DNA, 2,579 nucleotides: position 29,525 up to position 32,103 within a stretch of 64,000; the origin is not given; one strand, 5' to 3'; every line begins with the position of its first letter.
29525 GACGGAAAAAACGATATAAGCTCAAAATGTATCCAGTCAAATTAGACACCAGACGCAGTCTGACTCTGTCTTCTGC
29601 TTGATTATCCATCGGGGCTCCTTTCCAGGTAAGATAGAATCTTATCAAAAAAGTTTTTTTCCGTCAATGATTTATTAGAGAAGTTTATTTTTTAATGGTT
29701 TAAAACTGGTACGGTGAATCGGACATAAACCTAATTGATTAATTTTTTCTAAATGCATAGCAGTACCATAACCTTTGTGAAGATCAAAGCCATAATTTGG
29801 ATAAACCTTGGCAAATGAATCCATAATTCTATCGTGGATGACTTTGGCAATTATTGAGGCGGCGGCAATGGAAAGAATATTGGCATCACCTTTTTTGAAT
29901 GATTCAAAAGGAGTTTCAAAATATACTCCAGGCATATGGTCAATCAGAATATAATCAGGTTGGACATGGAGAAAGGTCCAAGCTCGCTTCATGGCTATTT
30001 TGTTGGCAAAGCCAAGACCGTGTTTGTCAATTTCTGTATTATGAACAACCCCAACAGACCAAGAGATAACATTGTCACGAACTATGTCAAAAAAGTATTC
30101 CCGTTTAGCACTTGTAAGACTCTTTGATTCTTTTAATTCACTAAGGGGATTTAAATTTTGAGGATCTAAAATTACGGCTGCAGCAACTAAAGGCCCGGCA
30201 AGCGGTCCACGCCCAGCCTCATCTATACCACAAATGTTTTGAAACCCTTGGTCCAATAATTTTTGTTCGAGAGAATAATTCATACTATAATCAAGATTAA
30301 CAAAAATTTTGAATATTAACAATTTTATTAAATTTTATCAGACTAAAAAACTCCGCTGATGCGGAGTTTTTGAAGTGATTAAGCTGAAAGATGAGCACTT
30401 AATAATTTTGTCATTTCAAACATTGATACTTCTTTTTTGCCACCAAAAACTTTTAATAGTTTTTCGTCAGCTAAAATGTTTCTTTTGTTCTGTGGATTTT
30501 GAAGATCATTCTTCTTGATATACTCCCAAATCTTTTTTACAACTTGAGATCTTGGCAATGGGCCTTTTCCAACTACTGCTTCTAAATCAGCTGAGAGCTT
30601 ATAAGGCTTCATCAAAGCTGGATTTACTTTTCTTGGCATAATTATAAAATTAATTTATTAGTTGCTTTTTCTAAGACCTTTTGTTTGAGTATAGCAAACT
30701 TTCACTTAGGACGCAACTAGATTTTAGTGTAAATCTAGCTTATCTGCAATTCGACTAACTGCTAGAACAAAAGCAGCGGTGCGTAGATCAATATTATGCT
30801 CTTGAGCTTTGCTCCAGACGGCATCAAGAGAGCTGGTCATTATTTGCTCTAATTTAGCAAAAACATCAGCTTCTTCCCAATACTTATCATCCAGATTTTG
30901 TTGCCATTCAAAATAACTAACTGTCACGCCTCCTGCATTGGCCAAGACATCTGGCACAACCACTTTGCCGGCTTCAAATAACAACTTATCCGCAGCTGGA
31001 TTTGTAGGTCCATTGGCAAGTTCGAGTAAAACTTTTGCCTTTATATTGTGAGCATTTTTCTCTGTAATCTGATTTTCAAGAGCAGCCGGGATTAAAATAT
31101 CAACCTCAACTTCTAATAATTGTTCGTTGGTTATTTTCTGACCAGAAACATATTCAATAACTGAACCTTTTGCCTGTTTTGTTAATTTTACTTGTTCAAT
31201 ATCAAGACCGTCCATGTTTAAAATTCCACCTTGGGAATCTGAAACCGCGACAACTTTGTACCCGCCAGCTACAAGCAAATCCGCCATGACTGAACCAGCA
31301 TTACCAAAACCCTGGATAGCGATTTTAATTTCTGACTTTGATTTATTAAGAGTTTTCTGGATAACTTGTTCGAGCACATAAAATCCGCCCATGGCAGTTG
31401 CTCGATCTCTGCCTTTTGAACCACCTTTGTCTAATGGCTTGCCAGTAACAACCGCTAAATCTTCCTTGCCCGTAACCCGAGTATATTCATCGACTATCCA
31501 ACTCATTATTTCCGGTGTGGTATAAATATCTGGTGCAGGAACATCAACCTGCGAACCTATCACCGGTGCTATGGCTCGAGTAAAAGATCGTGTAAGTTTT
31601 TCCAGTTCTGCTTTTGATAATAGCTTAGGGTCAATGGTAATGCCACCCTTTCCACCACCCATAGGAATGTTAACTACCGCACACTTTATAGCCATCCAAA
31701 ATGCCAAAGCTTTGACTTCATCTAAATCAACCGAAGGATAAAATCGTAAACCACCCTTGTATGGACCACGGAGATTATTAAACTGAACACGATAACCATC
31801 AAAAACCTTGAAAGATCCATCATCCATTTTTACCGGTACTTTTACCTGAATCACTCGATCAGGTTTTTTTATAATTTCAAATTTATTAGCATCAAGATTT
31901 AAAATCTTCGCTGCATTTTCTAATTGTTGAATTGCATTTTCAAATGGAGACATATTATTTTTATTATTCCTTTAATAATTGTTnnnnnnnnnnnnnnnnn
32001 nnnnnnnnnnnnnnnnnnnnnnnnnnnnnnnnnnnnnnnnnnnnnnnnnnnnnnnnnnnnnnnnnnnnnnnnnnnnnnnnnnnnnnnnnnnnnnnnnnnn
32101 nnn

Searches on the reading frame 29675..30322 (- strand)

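Call 70: search_protein_families(library=pfam, proteins=[window:29675-30322:-], max_evalue=0.00001)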
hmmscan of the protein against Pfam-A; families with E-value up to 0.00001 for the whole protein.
window:29675-30322:- (215 aa): 1 family
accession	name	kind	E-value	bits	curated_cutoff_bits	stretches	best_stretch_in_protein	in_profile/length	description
PF01351.25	RNase_HII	-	1.2e-37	130.2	25.8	1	31-209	1-198/199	Ribonuclease HII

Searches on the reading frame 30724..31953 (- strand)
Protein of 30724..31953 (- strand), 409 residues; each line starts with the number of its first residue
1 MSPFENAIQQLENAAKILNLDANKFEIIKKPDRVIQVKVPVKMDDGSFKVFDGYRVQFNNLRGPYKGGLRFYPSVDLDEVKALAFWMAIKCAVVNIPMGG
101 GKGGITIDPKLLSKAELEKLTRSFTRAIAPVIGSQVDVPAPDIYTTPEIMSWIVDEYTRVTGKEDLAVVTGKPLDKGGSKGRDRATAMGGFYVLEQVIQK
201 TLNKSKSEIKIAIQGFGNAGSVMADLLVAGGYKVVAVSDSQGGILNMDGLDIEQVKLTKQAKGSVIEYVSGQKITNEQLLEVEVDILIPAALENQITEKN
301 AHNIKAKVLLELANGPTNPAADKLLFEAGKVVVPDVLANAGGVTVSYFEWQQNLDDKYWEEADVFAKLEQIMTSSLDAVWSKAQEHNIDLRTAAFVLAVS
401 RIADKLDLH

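Call 70: search_protein_families(library=pfam, proteins=[window:30724-31953:-], max_evalue=0.00001)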
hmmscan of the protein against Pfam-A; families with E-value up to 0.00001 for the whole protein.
window:30724-31953:- (409 aa): 2 families
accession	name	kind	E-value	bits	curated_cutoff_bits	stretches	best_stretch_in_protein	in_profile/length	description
PF00208.27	ELFV_dehydrog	-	4.2e-75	253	23.4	1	177-405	1-236/241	Glutamate/Leucine/Phenylalanine/Valine dehydrogenase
PF02812.23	ELFV_dehydrog_N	-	5.4e-56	188.3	25.3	1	31-158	1-128/129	Glu/Leu/Phe/Val dehydrogenase, dimerisation domain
